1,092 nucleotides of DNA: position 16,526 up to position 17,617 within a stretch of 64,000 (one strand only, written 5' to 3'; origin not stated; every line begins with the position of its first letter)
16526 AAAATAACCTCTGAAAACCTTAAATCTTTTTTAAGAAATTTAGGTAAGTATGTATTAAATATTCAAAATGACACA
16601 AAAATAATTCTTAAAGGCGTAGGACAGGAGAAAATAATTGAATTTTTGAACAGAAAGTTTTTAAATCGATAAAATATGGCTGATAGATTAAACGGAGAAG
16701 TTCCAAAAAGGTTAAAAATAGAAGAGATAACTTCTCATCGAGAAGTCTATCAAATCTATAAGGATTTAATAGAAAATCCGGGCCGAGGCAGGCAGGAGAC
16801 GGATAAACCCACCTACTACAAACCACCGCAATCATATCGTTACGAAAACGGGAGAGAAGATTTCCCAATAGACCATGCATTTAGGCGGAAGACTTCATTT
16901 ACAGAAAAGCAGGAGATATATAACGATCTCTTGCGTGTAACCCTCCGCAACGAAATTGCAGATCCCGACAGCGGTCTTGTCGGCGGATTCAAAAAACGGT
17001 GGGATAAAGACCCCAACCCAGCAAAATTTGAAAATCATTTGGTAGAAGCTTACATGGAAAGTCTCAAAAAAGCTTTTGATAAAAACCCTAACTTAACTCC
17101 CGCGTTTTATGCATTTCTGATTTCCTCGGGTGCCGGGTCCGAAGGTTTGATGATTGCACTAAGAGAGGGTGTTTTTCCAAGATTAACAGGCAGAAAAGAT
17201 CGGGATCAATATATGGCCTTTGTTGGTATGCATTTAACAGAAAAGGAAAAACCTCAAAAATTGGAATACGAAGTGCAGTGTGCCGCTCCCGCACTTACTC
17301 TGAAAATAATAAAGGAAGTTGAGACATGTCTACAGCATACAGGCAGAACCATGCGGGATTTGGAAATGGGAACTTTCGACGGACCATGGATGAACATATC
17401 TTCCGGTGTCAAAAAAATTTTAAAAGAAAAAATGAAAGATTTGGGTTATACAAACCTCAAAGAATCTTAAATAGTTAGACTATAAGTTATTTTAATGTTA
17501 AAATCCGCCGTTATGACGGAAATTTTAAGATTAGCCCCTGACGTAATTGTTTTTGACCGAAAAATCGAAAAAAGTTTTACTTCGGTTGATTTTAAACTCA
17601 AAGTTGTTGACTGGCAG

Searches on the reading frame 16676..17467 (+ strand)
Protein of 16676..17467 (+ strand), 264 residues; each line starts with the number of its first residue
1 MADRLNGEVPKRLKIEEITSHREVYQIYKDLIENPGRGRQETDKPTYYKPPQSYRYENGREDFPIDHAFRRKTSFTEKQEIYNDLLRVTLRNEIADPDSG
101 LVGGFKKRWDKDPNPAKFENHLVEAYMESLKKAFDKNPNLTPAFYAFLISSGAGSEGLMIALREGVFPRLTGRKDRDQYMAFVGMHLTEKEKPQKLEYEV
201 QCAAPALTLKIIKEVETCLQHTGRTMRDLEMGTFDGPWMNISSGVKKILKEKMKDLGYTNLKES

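Call 4: search_protein_families(library=pfam, proteins=[window:16676-17467:+], max_evalue=0.1)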
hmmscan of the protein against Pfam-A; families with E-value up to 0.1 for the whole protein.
window:16676-17467:+ (264 aa): 0 families

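Call 5: find_homologous_proteins(query=window:16676-17467:+)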
Query window:16676-17467:+ (264 aa): 1 proteins with E <= 0.001 among 464 candidates.
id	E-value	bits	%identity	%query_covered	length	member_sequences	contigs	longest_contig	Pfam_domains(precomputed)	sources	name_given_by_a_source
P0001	1.5e-176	603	100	100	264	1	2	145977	-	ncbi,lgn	-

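Call 6: search_solved_structures(query=window:16676-17467:+, max_evalue=10)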
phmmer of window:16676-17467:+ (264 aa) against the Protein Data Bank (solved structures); distinct sequences matched with E-value up to 10: 0.

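Call 7: search_protein_families(library=ncbifam, proteins=[window:16676-17467:+], max_evalue=0.1)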
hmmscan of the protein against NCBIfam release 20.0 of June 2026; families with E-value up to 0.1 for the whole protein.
window:16676-17467:+ (264 aa): 0 families

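Call 13: find_encoding_contigs(protein=P0001, flank=10000, max_places=6)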
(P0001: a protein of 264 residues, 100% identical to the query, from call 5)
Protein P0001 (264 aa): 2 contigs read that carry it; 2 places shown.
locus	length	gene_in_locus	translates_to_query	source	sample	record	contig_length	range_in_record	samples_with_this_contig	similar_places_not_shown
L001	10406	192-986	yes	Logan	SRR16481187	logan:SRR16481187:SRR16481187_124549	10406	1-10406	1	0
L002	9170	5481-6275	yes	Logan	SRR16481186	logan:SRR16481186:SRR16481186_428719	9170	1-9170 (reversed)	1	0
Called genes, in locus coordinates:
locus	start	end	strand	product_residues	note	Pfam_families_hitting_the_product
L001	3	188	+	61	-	?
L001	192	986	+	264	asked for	-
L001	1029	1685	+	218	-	-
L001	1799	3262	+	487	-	-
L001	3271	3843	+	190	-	PF04307:YdjM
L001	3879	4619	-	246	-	PF01048:PNP_UDP_1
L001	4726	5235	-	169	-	-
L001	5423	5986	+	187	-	PF00254:FKBP_C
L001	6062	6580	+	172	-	PF09335:VTT_dom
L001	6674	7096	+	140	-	PF08570:DUF1761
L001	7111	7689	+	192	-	PF01161:PBP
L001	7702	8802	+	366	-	PF01702:TGT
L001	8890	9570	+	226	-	PF13399:LytR_C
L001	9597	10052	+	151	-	-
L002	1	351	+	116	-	?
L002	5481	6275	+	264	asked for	-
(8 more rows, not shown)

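Call 17: predict_structure(alignment_id=A1)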
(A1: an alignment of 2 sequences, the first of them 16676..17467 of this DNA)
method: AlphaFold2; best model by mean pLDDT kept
length: 264 residues; sequences in the alignment: 2
mean_pLDDT: 43.4   pTM: 0.42
mean pLDDT of the five models: 43.4, 41.9, 41.5, 40.4, 35.4
residues with pLDDT >= 90: 0; 70-90: 5; 50-70: 79; < 50: 180
segments of 3 or more residues with pLDDT < 50: 1-19, 23-75, 149-157, 159-161, 163-206, 216-264
pLDDT, mean of each block of 10 residues (from residue 1): 29 43 48 41 31 26 28 46 55 60 69 63 64 60 49 44 46 38 32 36 47 49 34 28 34 34 29
secondary structure, 60 per line:
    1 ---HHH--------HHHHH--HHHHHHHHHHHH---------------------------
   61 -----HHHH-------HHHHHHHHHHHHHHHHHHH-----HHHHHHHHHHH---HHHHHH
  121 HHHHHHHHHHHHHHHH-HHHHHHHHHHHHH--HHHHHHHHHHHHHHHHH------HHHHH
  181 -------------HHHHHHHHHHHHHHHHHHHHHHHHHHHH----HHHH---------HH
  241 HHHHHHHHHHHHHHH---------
elements in order: H15-19 H22-33 H66-69 H77-95 H101-111 H115-136 H138-150 H153-169 H176-180 H194-221 H226-229 H239-255

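Call 19: search_protein_representatives(alignment_id=A1)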
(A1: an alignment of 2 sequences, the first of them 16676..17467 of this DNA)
Query: 2 sequences, 270 profile positions. Proteins with E-value up to 0.001 (for the whole library): 9; up to 1e-10: 4; up to 1e-30: 4. The best 9 are listed.
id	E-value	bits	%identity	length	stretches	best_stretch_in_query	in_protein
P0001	6.9e-149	510.9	-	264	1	1-270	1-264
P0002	5.5e-138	475.2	-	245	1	18-264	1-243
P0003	1.8e-71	257.1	-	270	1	1-264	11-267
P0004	1.5e-57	211.4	-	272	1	6-265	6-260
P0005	3.5e-07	46.2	-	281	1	17-223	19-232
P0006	1.4e-06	44.3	-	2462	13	142-192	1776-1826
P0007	4.4e-05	39.4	-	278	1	23-219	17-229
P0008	9.5e-05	38.3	-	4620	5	19-89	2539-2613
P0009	2.4e-04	37.0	-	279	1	63-234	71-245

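Call 22: find_homologous_proteins(query=A2, max_evalue=0.01)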
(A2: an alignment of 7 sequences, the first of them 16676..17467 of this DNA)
Query A2 (7 sequences) (264 aa, profile of the alignment): 2 proteins with E <= 0.01 among 4010 candidates.
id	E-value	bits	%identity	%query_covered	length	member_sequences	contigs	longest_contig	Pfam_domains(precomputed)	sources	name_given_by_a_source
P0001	1.1e-104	367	100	100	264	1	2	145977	-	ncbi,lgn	-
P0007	2.4e-73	265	22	76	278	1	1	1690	-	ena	-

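Call 24: list_cluster_members(proteins=[P0002, P0003, P0004, P0005, P0007, P0009])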
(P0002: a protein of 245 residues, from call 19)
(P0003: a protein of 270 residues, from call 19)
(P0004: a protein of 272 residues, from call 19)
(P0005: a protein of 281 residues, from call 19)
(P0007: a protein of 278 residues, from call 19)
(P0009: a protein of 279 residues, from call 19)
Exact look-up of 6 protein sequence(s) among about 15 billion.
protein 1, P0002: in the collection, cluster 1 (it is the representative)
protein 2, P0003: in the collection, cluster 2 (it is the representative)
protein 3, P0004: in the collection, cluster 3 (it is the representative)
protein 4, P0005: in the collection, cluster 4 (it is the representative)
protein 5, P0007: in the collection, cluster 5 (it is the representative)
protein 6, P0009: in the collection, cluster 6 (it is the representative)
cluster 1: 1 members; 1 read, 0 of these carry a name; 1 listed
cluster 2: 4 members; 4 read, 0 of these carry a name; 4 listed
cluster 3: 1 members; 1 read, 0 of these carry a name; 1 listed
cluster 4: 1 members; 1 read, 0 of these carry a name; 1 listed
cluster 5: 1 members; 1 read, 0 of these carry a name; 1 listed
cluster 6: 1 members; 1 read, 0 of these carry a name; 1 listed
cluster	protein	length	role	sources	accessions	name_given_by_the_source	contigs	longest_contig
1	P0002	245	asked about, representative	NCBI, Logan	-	-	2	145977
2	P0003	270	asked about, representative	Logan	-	-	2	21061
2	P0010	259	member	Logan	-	-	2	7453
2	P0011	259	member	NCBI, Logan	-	-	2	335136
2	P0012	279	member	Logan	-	-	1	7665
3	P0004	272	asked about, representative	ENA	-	-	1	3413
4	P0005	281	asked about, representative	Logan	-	-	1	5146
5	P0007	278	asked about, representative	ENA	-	-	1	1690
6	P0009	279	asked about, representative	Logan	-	-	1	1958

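Call 25: find_encoding_contigs(protein=P0011, flank=10000, max_places=4)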
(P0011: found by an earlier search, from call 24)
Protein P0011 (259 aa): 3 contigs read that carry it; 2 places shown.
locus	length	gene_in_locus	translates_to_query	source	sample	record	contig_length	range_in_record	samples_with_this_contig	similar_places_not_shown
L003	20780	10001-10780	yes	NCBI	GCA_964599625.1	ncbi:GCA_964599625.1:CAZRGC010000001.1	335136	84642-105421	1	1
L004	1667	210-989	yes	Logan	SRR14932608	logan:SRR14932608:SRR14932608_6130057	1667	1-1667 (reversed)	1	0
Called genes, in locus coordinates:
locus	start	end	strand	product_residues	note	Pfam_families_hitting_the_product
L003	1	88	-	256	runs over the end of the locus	PF00454:PI3_PI4_kinase (faint)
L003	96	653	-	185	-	-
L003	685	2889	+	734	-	-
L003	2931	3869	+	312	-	-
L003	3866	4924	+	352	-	PF02547:Queuosine_synth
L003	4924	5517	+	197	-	-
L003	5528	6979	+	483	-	-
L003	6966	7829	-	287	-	PF00892:EamA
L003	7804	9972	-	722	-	-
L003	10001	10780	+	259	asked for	-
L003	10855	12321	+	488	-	-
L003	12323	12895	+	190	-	PF04307:YdjM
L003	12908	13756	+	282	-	-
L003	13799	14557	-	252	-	PF01048:PNP_UDP_1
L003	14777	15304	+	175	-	-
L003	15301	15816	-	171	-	-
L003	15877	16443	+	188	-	PF00254:FKBP_C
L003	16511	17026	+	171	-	PF09335:VTT_dom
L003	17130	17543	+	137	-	PF08570:DUF1761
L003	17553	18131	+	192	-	PF01161:PBP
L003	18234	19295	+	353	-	PF01702:TGT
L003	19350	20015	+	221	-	PF13399:LytR_C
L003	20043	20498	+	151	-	-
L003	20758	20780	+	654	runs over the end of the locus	-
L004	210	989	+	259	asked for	-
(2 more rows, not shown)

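Call 26: find_encoding_contigs(protein=P0003, flank=10000, max_places=4)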
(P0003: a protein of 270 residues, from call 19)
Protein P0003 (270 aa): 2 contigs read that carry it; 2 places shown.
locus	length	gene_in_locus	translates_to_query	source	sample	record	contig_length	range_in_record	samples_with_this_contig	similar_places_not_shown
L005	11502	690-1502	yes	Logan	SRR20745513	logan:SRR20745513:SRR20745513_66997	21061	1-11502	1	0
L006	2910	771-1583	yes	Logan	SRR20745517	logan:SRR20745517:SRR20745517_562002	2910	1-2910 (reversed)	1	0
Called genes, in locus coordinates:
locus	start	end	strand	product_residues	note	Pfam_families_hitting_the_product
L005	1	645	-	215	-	?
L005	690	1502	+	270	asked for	-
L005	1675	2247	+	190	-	PF04307:YdjM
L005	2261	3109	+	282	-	-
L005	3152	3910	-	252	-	PF01048:PNP_UDP_1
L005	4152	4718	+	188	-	PF00254:FKBP_C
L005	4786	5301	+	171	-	PF09335:VTT_dom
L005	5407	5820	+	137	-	PF08570:DUF1761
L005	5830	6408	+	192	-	PF01161:PBP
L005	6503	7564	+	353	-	PF01702:TGT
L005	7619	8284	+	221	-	PF13399:LytR_C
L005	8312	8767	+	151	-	-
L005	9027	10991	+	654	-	-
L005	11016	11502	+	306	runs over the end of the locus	-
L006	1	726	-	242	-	?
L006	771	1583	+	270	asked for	-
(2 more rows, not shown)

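Call 28: find_related_loci(query=A3, collection=genome_contigs, flank=10000)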
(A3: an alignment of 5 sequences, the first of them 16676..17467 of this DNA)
Query A3 (264 aa) in genome_contigs; peptide patterns used: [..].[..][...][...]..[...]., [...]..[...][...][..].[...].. (x = any residue, [..] = any of these).
129 stretches matched a pattern; 1 encode a relative of the query (tblastn E <= 1e-3); 1 distinct loci.
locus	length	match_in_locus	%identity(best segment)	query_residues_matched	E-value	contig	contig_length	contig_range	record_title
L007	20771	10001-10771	45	1-258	2e-73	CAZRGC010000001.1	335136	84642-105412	MAG TPA_asm: uncultured Gammaproteobacteria bacterium isolate SRP173033_co1_108 genome assembly, contig: NODE_18_length_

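Call 32: find_encoding_contigs(protein=P0005, flank=10000, max_places=3)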
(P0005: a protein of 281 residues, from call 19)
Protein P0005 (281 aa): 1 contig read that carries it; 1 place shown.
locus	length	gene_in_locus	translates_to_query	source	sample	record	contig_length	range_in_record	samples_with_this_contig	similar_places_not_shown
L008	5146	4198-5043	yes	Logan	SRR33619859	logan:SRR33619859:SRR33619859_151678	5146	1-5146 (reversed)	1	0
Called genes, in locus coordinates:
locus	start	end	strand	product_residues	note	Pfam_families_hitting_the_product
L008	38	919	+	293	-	PF00551:Formyl_trans_N, PF02911:Formyl_trans_C (faint)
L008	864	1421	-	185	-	-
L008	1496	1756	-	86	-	PF00830:Ribosomal_L28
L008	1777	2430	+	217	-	PF02163:Peptidase_M50 (weak)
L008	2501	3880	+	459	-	-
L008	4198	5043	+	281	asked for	-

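Call 33: find_encoding_contigs(protein=P0004, flank=10000, max_places=3)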
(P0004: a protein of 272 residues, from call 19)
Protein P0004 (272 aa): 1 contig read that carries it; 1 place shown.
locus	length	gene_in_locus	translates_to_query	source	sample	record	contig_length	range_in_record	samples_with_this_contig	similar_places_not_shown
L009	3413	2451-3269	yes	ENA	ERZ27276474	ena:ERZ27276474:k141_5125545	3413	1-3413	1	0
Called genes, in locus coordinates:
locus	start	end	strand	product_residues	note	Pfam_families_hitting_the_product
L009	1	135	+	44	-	?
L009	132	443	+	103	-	PF14213:DUF4325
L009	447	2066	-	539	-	PF02543:Carbam_trans_N, PF00814:TsaD (faint), PF02543:Carbam_trans_N, PF16861:Carbam_trans_C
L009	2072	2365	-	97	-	PF12441:CopG_antitoxin (weak)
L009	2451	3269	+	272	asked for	-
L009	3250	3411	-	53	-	?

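Call 34: find_encoding_contigs(protein=P0012, flank=10000, max_places=3)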
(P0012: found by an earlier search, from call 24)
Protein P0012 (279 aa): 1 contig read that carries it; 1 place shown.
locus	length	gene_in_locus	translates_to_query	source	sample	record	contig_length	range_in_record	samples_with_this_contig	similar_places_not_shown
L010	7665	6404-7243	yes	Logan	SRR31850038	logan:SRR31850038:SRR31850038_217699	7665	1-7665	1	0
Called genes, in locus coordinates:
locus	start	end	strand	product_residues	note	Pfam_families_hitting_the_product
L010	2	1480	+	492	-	?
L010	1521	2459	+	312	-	-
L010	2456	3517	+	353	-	PF02547:Queuosine_synth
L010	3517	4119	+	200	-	-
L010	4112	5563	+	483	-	-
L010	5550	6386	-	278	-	PF00892:EamA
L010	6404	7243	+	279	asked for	-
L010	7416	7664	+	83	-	?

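Call 38: search_solved_structures(query=A4, max_evalue=10)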
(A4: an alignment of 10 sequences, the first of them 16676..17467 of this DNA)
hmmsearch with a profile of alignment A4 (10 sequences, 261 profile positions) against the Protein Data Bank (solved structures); distinct sequences matched with E-value up to 10: 2.
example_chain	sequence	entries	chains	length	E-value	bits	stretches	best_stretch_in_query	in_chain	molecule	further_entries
6tmg_b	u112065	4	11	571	0.23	13.9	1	52-161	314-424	subunit b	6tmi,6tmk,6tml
3wpr_A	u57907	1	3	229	1.2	11.6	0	162-230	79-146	Trimeric autotransporter adhesin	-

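Call 39: search_protein_families(library=pfam, alignment_id=A4, max_evalue=1)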
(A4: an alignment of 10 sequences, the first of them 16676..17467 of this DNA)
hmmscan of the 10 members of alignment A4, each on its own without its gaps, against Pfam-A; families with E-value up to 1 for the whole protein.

A. member 1, window:16676-17467:+ (264 aa): 0 families

B. families by the number of members that match (of 10 scanned): 2 families
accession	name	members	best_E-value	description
PF23232.1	AAA_lid_13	1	0.083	Fungal AAA+ ATPase lid domain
PF12400.13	STIMATE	1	0.17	STIMATE family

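Call 41: search_protein_families(library=padloc, proteins=[window:16676-17467:+], max_evalue=0.1)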
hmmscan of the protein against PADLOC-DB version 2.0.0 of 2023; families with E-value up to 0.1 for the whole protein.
window:16676-17467:+ (264 aa): 0 families

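Call 44: predict_structure(alignment_id=A4)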
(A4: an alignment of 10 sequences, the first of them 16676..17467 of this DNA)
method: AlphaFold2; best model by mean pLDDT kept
length: 264 residues; sequences in the alignment: 10
mean_pLDDT: 82.3   pTM: 0.82
mean pLDDT of the five models: 82.3, 76.6, 76.3, 69.4, 63.3
residues with pLDDT >= 90: 107; 70-90: 110; 50-70: 36; < 50: 11
segments of 3 or more residues with pLDDT < 50: 1-9
pLDDT, mean of each block of 10 residues (from residue 1): 36 82 95 86 82 75 80 88 91 94 96 89 94 94 95 86 79 65 73 66 85 92 76 62 92 92 69
secondary structure, 60 per line:
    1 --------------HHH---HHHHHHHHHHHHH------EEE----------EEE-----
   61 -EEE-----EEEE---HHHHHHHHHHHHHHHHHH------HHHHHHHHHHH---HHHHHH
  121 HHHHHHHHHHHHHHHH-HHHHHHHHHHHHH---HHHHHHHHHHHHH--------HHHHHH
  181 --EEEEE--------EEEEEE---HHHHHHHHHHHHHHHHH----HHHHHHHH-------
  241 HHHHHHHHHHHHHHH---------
elements in order: H21-33 E40-42 E53-55 E62-64 E70-73 H77-94 H101-111 H115-136 H138-150 H154-166 H175-180 E183-187 E196-201 H205-221 H226-233 H241-255

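Call 47: fold_search(model_id=the predicted structure, library=pdb)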
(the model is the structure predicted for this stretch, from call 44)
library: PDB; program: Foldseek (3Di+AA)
matches with E <= 10: 181; with E <= 0.001: 0
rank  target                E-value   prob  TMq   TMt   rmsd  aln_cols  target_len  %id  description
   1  1qoy                  3.1e-01  0.12  0.16  0.14  23.9       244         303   10  E.coli Hemolysin E (HlyE, ClyA, SheA) (released 2000-01-23)
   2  4pho_C                4.5e-01  0.07  0.12  0.11  23.6       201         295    8  ClyA CC6/264 ox (2-303) (released 2014-09-24)
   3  5na8_A                4.7e-01  0.04  0.10  0.06  19.9       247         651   14  Structure of DPP III from Bacteroides thetaiotaomicron in closed form (released 2017-11-15)
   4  2l6h_MODEL_1_A        4.9e-01  0.13  0.18  0.24  18.2       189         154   13  Fat domain of focal adhesion kinase tethered to LD4 motif of paxillin via GGS linker (released 2012-05-30)
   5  2l6f_MODEL_1_A        7.7e-01  0.11  0.18  0.23  19.9       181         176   10  NMR Solution structure of FAT domain of FAK complexed with LD2 and LD4 motifs of PAXILLIN (released 2012-05-30)
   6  8flj_C                8.6e-01  0.08  0.17  0.15  18.1       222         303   10  Cas1-Cas2/3 integrase and IHF bound to CRISPR leader, repeat and foreign DNA (released 2023-09-06)
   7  4k1p_C                9.0e-01  0.03  0.11  0.10  22.9       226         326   12  Structure of the NheA component of the Nhe toxin from Bacillus cereus (released 2013-09-18)
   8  5na8_B                1.0e+00  0.04  0.13  0.07  18.9       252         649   12  Structure of DPP III from Bacteroides thetaiotaomicron in closed form (released 2017-11-15)
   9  9jnl_A                1.0e+00  0.06  0.13  0.13  17.8       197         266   12  Human MEX3B CBM 26-50aa peptide bound to human CNOT9 (released 2025-09-24)
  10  8s2p_BBB              1.1e+00  0.04  0.10  0.14  23.4       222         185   13  Crystal structure of Borrelia burgdorferi paralogous family 12 outer surface protein BBH37 (space group p21) (released 2025-03-05)
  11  8ii8                  1.2e+00  0.08  0.17  0.18  17.7       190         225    9  X-ray crystal structure of pink-colored protein from Pleurotus salmoneostramineus in complex with natural chromophore (released 2024-08-14)
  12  8qv2_F                1.2e+00  0.03  0.12  0.06  24.5       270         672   12  Structure of the native y-Tubulin Ring Complex (yTuRC) capping microtubule minus ends at the spindle pole body (released 2024-04-24)
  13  5lsw_A                1.5e+00  0.04  0.12  0.12  17.9       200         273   11  A CAF40-binding motif facilitates recruitment of the CCR4-NOT complex to mRNAs targeted by Drosophila Roquin (released 2017-02-15)
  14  6t8d                  1.6e+00  0.04  0.15  0.12  22.5       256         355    9  The cytotoxin MakB from Vibrio cholerae (released 2020-11-18)
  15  6w1w_A                1.6e+00  0.02  0.12  0.10  24.0       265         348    9  Crystal Structure of Motility Associated Killing Factor B from Vibrio cholerae (released 2020-03-25)
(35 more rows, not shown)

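Call 52: fold_search(model_id=the predicted structure, library=viral)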
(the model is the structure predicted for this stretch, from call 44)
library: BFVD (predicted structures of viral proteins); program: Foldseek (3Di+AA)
matches with E <= 10: 235; with E <= 0.001: 0
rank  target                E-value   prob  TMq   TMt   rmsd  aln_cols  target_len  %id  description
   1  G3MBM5                9.1e-02  0.14  0.15  0.11  25.9       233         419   12  Gp159 [Bacillus phage G]
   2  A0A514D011            9.1e-02  0.11  0.16  0.15  24.0       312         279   13  (no name in the UniProt tables at hand)
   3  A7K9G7                2.6e-01  0.04  0.12  0.11  21.7       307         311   12  Uncharacterized protein Z557R [Chlorovirus heliozoae]
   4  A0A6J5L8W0            3.9e-01  0.08  0.15  0.12  26.3       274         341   10  Flagellar basal-body/hook protein, C-terminal domain containing protein [uncultured Caudovirales phage]
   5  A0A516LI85            5.6e-01  0.04  0.12  0.05  20.2       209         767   11  (no name in the UniProt tables at hand)
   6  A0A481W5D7            6.8e-01  0.03  0.11  0.08  43.8       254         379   10  Antirepressor protein C-terminal domain-containing protein [Fusobacterium phage Fnu1]
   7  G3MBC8                8.3e-01  0.10  0.20  0.20  15.2       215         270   12  Gp58 [Bacillus phage G]
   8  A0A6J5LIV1            9.7e-01  0.08  0.11  0.18  16.1       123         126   17  SprT-like [uncultured Caudovirales phage]
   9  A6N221                9.7e-01  0.07  0.13  0.17  16.1       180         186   12  Uncharacterized protein [Microbacterium phage Min1]
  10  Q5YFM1                9.7e-01  0.06  0.13  0.16  16.1       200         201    8  Uncharacterized protein [Singapore grouper iridovirus]
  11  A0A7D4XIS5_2          9.7e-01  0.03  0.13  0.05  23.0       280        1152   11  (no name in the UniProt tables at hand)
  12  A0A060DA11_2          1.0e+00  0.08  0.19  0.07  18.8       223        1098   12  Replicase [Fox fecal rhabdovirus]
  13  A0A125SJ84            1.1e+00  0.07  0.15  0.19  17.3       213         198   10  (no name in the UniProt tables at hand)
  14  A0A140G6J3            1.2e+00  0.06  0.13  0.14  19.6       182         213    9  Uncharacterized protein [Arthrobacter phage Kitkat]
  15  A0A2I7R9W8            1.2e+00  0.05  0.13  0.11  22.2       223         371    9  (no name in the UniProt tables at hand)
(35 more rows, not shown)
